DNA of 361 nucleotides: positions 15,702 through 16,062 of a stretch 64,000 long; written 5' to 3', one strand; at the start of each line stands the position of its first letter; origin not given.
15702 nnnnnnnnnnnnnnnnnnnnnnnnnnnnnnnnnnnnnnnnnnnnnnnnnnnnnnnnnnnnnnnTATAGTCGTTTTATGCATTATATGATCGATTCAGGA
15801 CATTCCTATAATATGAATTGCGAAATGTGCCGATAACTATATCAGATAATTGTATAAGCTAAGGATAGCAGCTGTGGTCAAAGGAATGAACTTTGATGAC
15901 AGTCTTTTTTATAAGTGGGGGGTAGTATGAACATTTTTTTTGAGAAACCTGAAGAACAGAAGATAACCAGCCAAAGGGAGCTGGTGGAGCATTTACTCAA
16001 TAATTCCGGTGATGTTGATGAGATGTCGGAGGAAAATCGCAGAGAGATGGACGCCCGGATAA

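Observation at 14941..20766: Five copies of a conserved 5' leader RNA: AGGA tetraloop mini-hairpin with covariation, plus a GGA-apex terminator-like hairpin and U-tract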

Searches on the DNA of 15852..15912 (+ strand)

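Call 28: build_rna_model(alignment_id=A2, structure=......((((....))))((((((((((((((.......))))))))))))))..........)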
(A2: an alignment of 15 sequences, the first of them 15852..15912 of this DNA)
Model R1 built from alignment A2 (15 sequences, 63 columns); structure: as given.
model positions 61; base pairs 18; branch points 1; effective number of sequences 3.73; information 0.916 bits per position. Calibrated on 0.2 Mb of random sequence (short: E-values are rough).
structure used (alignment columns):
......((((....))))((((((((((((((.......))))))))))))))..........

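Call 29: search_with_rna_model(model_id=R1, sources=[window, L004, L005, L006, L007, L012, L014, L018, L024, L025, L036, L045, L047, L056, L064, L070, L074, L077, L010, L035, L040, L075], max_evalue=10)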
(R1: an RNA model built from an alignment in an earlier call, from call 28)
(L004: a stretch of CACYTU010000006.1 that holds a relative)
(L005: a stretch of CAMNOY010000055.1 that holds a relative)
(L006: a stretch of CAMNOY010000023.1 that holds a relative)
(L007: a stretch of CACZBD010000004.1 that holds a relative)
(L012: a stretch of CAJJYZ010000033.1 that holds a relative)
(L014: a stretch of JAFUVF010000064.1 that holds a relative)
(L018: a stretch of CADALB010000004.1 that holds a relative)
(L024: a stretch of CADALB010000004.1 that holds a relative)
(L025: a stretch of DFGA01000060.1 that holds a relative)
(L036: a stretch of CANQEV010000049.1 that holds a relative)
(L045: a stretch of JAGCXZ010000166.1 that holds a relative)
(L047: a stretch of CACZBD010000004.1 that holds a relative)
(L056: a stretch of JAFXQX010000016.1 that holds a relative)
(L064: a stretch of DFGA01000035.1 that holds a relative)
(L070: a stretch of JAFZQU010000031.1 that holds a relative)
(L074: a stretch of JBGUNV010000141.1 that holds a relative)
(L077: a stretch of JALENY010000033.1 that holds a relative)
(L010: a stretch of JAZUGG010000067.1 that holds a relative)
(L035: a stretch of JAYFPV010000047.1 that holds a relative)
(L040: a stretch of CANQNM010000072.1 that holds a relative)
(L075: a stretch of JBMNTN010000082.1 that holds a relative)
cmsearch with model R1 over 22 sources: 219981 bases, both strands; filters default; matches with E-value up to 10: 55.
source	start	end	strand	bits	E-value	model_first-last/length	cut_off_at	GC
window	20710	20770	+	81.3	2.5e-23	1-61/61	no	0.38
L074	6254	6314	-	81.1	3.1e-23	1-61/61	no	0.36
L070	6500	6560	-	80.9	3.5e-23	1-61/61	no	0.43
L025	6207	6267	+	79.9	7.5e-23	1-61/61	no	0.39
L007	4179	4239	+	79.6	9.6e-23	1-61/61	no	0.38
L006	1585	1645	+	79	1.4e-22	1-61/61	no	0.43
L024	7685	7745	+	79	1.4e-22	1-61/61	no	0.43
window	18343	18403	+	78.8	1.7e-22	1-61/61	no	0.43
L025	3840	3900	+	78.8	1.7e-22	1-61/61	no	0.43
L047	6905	6965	+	78.4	2.3e-22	1-61/61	no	0.41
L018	3641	3701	+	78.4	2.4e-22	1-61/61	no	0.43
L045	2261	2321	-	77.9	3.3e-22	1-61/61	no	0.38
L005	4203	4263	+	76.9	7.2e-22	1-61/61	no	0.43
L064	3424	3484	-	76.9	7.2e-22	1-61/61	no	0.43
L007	1762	1822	+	75.4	2.1e-21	1-61/61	no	0.48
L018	6196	6256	+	72.2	2.4e-20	1-61/61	no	0.39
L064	869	929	-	72.2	2.4e-20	1-61/61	no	0.39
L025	3068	3128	+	72.1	2.7e-20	1-61/61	no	0.39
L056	650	710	+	68.7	3.4e-19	1-61/61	no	0.36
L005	384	444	+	40.7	4.6e-10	1-61/61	no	0.43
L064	7242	7302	-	40.7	4.6e-10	1-61/61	no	0.43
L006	4888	4945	+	33.6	9.6e-08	1-61/61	no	0.34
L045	6743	6800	-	33.3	1.3e-07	1-61/61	no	0.5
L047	5869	5926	+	33.3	1.3e-07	1-61/61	no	0.5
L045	4578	4637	-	30.4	1.1e-06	1-61/61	no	0.42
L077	2299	2321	+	22.1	0.00058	25-47/61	no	0.43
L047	6915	6963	-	21.5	0.00087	1-61/61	no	0.43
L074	6255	6304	+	21.3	0.001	1-61/61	no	0.4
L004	3085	3103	-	21.2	0.0011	27-45/61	no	0.37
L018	6206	6258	-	20.7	0.0016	1-61/61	no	0.4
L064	867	919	+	20.7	0.0016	1-61/61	no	0.4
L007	4189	4238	-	19.9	0.0028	1-61/61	no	0.4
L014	890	906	+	19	0.0058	28-44/61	no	0.35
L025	6217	6273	-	18.4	0.0093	1-61/61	no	0.44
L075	1662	1680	-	18.3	0.0094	27-45/61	no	0.42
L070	6502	6550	+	17.9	0.013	1-61/61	no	0.45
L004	3893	3943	+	17.8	0.014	1-61/61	no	0.51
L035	4622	4648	-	17.6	0.016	23-49/61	no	0.41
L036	182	200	+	17.6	0.016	27-45/61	no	0.32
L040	511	529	+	17.2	0.022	27-45/61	no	0.32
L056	660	711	-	15.4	0.087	1-61/61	no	0.37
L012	4086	4102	+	15.2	0.099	28-44/61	no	0.29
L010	1359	1379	-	14.9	0.12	26-46/61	no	0.48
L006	1595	1651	-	12.7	0.63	1-61/61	no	0.46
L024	7695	7751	-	12.7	0.63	1-61/61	no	0.46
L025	3078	3128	-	12.5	0.77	1-61/61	no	0.41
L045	2271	2301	+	12.3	0.86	21-51/61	no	0.48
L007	1772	1831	-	12.3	0.89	1-61/61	no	0.47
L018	3651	3702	-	10.6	3.2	1-61/61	no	0.44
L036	5659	5704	-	10.4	3.7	1-61/61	no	0.54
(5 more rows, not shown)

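Call 34: search_with_rna_model(model_id=R1, sources=[L084, L085, L086, L087, L088, L089, L090, L091, L092, L093, L094, L095, L096, L097, L098, L099, L100, L101, L102, L103, L104, L105, L106, L107, L108, L109, L110, L111, L112, L113, L114, L115, L116, L117, L118, L119, L120, L121, L122, L123, L124, L125, L126, L127, L128, L129, L130, L131, L132, L133, L134, L135, L136, L137, L138, L139, L140, L141, L142, L143, L144, L145, L146, L147, L148, L149, L150, L151, L152, L153, L154, L155, L156, L157, L158, L159, L160, L161, L162, L163, L164, L165, L166, L167, L168, L169, L170, L171, L172, L173, L174, L175, L176, L177, L178, L179, L180, L181, L182, L183], max_evalue=0.001)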
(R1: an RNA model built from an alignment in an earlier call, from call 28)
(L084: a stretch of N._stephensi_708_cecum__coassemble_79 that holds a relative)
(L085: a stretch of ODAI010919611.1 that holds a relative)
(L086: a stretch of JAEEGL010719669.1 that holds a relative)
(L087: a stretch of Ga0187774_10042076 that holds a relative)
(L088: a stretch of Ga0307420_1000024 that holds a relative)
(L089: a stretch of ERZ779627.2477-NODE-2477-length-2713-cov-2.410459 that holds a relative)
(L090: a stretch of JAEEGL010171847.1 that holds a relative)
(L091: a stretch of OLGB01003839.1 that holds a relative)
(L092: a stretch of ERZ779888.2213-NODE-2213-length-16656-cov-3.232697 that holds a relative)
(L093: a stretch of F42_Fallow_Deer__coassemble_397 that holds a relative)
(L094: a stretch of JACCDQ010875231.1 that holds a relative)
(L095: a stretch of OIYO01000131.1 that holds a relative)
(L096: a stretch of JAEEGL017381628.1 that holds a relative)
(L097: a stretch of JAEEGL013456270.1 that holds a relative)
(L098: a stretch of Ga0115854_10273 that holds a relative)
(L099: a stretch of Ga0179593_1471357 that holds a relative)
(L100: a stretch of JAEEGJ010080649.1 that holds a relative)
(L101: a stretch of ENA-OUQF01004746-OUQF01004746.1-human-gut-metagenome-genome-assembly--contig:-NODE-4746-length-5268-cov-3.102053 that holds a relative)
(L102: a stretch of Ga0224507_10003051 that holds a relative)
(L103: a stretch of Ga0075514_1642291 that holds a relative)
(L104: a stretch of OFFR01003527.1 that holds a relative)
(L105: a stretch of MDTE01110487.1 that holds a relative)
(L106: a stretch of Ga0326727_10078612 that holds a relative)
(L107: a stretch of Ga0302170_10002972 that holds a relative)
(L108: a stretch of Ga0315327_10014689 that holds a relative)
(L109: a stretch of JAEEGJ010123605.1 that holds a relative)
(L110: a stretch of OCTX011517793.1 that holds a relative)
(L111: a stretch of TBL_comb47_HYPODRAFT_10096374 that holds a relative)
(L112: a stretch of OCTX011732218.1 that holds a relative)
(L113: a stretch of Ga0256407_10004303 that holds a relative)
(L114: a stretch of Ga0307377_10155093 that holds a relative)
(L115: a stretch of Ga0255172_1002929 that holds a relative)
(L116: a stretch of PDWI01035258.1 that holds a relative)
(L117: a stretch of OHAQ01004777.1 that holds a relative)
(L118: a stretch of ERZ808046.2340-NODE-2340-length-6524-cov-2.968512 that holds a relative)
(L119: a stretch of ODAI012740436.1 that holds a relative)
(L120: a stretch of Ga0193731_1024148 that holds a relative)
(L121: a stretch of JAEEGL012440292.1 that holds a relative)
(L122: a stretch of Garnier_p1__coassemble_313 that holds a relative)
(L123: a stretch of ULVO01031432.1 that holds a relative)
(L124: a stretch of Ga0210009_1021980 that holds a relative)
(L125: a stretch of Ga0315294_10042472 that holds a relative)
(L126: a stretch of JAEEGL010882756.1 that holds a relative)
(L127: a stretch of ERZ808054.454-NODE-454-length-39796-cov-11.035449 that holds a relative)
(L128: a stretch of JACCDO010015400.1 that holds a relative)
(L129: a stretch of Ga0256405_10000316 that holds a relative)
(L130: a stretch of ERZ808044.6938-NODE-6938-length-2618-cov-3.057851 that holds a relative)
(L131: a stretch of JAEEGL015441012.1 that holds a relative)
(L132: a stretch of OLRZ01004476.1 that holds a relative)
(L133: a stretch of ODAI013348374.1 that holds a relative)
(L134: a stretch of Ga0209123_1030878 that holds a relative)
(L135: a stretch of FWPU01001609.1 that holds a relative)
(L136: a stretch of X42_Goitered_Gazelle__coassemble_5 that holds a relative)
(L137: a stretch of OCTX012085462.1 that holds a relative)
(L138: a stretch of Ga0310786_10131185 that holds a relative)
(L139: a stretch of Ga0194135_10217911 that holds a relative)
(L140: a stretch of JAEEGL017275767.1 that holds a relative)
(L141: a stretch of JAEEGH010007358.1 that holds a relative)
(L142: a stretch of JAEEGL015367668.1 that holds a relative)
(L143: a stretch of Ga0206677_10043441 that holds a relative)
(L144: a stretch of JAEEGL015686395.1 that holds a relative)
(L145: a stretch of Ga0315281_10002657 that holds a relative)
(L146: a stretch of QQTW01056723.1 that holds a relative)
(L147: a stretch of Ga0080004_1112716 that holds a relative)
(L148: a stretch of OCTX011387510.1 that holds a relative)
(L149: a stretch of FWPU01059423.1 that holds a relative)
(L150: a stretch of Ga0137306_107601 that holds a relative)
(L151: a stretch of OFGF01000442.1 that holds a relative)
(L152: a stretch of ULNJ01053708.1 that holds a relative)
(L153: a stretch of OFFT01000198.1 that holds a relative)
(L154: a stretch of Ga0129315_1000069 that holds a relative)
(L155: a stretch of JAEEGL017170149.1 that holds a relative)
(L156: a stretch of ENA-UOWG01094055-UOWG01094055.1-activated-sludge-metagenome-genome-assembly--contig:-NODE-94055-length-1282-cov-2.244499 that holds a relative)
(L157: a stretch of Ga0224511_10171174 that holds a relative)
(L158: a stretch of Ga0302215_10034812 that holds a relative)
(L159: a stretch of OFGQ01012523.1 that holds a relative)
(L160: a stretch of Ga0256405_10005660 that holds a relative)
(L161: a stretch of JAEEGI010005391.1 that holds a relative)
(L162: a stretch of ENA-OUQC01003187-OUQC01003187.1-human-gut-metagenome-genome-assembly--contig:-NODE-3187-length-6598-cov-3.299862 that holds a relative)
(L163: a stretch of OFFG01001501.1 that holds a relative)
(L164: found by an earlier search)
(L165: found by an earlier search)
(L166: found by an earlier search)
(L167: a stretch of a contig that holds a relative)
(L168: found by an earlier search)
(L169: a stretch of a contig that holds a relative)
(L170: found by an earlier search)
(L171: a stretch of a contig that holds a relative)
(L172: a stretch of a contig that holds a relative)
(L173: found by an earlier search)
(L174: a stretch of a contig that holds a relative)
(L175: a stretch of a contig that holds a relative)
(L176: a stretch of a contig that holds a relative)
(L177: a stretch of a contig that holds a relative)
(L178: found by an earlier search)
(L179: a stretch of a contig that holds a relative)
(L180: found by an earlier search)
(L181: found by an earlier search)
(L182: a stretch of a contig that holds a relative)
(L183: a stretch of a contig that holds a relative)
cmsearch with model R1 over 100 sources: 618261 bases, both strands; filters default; matches with E-value up to 0.001: 74.
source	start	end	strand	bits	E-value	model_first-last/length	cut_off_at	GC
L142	3398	3458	+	80.6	1.2e-22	1-61/61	no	0.39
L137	2006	2066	+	79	4e-22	1-61/61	no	0.43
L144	3600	3660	-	77.2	1.6e-21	1-61/61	no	0.41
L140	2133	2193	-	76.9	2e-21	1-61/61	no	0.38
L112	7007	7067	+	76.9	2e-21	1-61/61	no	0.43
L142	1032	1092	+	73.9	1.8e-20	1-61/61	no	0.43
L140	1367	1427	-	72.8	4.5e-20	1-61/61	no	0.34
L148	739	799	-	72.2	6.8e-20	1-61/61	no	0.39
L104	5144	5213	-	53.3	9.9e-14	1-61/61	no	0.37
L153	5105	5174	-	53.3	9.9e-14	1-61/61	no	0.37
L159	1613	1682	-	53.3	9.9e-14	1-61/61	no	0.37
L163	9465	9534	-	53.3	9.9e-14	1-61/61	no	0.37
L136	4648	4709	-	47.8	6.5e-12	1-61/61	no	0.34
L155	1605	1664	-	45.5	3.5e-11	1-61/61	no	0.37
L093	10538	10597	-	44.4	8.1e-11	1-61/61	no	0.37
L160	4908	4970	+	44.4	8.4e-11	1-61/61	no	0.41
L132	2631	2690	+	43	2.4e-10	1-61/61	no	0.37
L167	3776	3835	-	43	2.4e-10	1-61/61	no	0.37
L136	3876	3934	-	41.6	6.6e-10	1-61/61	no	0.36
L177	1031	1092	-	41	1e-09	1-61/61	no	0.34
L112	2490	2550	+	40.7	1.3e-09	1-61/61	no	0.43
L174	888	947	+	39.9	2.5e-09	1-61/61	no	0.32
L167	7420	7479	-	39.4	3.6e-09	1-61/61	no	0.38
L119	3244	3303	+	39.1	4.4e-09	1-61/61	no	0.35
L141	4693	4750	-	38.4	7.5e-09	1-61/61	no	0.36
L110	1335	1392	+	37.7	1.2e-08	1-61/61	no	0.31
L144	4125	4184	-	36.1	4.1e-08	1-61/61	no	0.52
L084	6094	6152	-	35.7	5.6e-08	1-61/61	no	0.39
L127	9683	9743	-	34.9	1e-07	1-61/61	no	0.41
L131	16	74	+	34.7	1.2e-07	1-61/61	no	0.37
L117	5641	5704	-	34.6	1.3e-07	1-61/61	no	0.33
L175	519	582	+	34.6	1.3e-07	1-61/61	no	0.33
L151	2449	2517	+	34.5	1.4e-07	1-61/61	no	0.43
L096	4619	4677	+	34.3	1.7e-07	1-61/61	no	0.41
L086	326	386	-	34.1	1.8e-07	1-61/61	no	0.39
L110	27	87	+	34.1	1.8e-07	1-61/61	no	0.39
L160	3328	3386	+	34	2e-07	1-61/61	no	0.41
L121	2947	3009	-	33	4.4e-07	1-61/61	no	0.33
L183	4742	4804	-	32.2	7.8e-07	1-61/61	no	0.33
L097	1028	1085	-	31.9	9.6e-07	1-61/61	no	0.34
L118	3131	3189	-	31.1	1.8e-06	1-61/61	no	0.44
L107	480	539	-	30.5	2.8e-06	1-61/61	no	0.28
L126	4196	4256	-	30.2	3.5e-06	1-61/61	no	0.41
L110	4672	4729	+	30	4e-06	1-61/61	no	0.33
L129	7314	7369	+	29.4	6.3e-06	1-61/61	no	0.36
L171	8375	8430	+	29.4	6.3e-06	1-61/61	no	0.36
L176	3419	3474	+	29.4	6.3e-06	1-61/61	no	0.36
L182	96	151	+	29.4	6.3e-06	1-61/61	no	0.36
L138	2302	2368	-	28.6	1.2e-05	1-61/61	no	0.37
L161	5403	5462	+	28.4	1.3e-05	1-61/61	no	0.35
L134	273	333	+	28.4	1.4e-05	1-61/61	no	0.3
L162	5821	5882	-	28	1.8e-05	1-61/61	no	0.31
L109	3555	3614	+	27.7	2.3e-05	1-61/61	no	0.33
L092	609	670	+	27.2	3.4e-05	1-61/61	no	0.35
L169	576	637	-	27.2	3.4e-05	1-61/61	no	0.35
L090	2011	2070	+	27.1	3.6e-05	1-61/61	no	0.4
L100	4674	4733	-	27.1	3.6e-05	1-61/61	no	0.4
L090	1133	1193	+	27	3.8e-05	1-61/61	no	0.46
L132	4481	4540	+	27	3.9e-05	1-61/61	no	0.4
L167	1926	1985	-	27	3.9e-05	1-61/61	no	0.4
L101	3214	3275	+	26.3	6.7e-05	1-61/61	no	0.32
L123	330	391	-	26.3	6.7e-05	1-61/61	no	0.32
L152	2805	2866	+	26.3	6.7e-05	1-61/61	no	0.32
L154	4608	4669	-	26.3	6.7e-05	1-61/61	no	0.32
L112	1315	1382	+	26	8.6e-05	1-61/61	no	0.4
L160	4728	4789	+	25.9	8.7e-05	1-61/61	no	0.39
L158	2472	2530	-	25.7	0.0001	3-61/61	5'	0.31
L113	5412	5469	+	25.3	0.00014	1-61/61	no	0.4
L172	2918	2976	-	24.9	0.00019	1-61/61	no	0.41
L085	3216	3271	-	24.9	0.00019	1-61/61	no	0.41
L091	9780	9842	+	24.5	0.00025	1-61/61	no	0.38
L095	5100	5162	-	24.5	0.00025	1-61/61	no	0.38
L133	3779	3842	-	23.5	0.00055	1-61/61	no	0.34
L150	933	991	+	22.9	0.00087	1-61/61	no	0.42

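Call 35: search_with_rna_model(model_id=R1, sources=[L184, L185, L186, L187, L188, L189, L190, L191, L192, L193, L194, L195, L196, L197, L198, L199, L200, L201, L202, L203], max_evalue=0.001)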
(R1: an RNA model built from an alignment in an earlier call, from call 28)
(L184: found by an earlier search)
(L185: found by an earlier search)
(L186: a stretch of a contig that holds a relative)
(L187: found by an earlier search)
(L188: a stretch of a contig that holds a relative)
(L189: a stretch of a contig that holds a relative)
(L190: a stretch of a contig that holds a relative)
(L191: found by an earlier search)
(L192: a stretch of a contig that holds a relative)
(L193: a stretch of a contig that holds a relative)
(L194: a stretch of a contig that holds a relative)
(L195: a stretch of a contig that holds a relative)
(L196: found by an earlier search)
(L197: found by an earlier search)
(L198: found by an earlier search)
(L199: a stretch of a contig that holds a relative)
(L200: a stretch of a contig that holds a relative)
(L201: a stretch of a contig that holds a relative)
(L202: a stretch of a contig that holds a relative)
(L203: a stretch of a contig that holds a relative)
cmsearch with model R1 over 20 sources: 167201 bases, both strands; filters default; matches with E-value up to 0.001: 18.
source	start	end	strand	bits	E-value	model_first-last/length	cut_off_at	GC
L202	1380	1440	-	81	2.5e-23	1-61/61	no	0.43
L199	2004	2064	-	76.9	5.5e-22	1-61/61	no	0.43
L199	65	125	-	72.2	1.8e-20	1-61/61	no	0.38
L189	6881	6950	+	53.3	2.7e-14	1-61/61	no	0.37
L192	8833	8897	-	46.6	4.2e-12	1-61/61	no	0.28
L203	1531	1590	-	40.9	3.2e-10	1-61/61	no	0.27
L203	2405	2464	-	40.7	3.6e-10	1-61/61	no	0.25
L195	1955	2014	-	40.7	3.7e-10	1-61/61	no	0.28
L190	5440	5500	+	40.4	4.4e-10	1-61/61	no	0.43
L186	2459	2517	-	38.6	1.7e-09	1-61/61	no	0.39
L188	326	386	-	34.1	4.9e-08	1-61/61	no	0.39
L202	2141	2199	-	30.3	8.7e-07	1-61/61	no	0.36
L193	684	743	-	28.7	2.9e-06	1-61/61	no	0.3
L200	9070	9130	+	28.2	4.2e-06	1-61/61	no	0.39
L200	12393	12450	+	26.7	1.3e-05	1-61/61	no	0.41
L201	6227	6288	+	26.3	1.8e-05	1-61/61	no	0.32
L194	3001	3064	+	23.5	0.00015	1-61/61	no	0.34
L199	57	115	+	22.6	0.00028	1-61/61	no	0.39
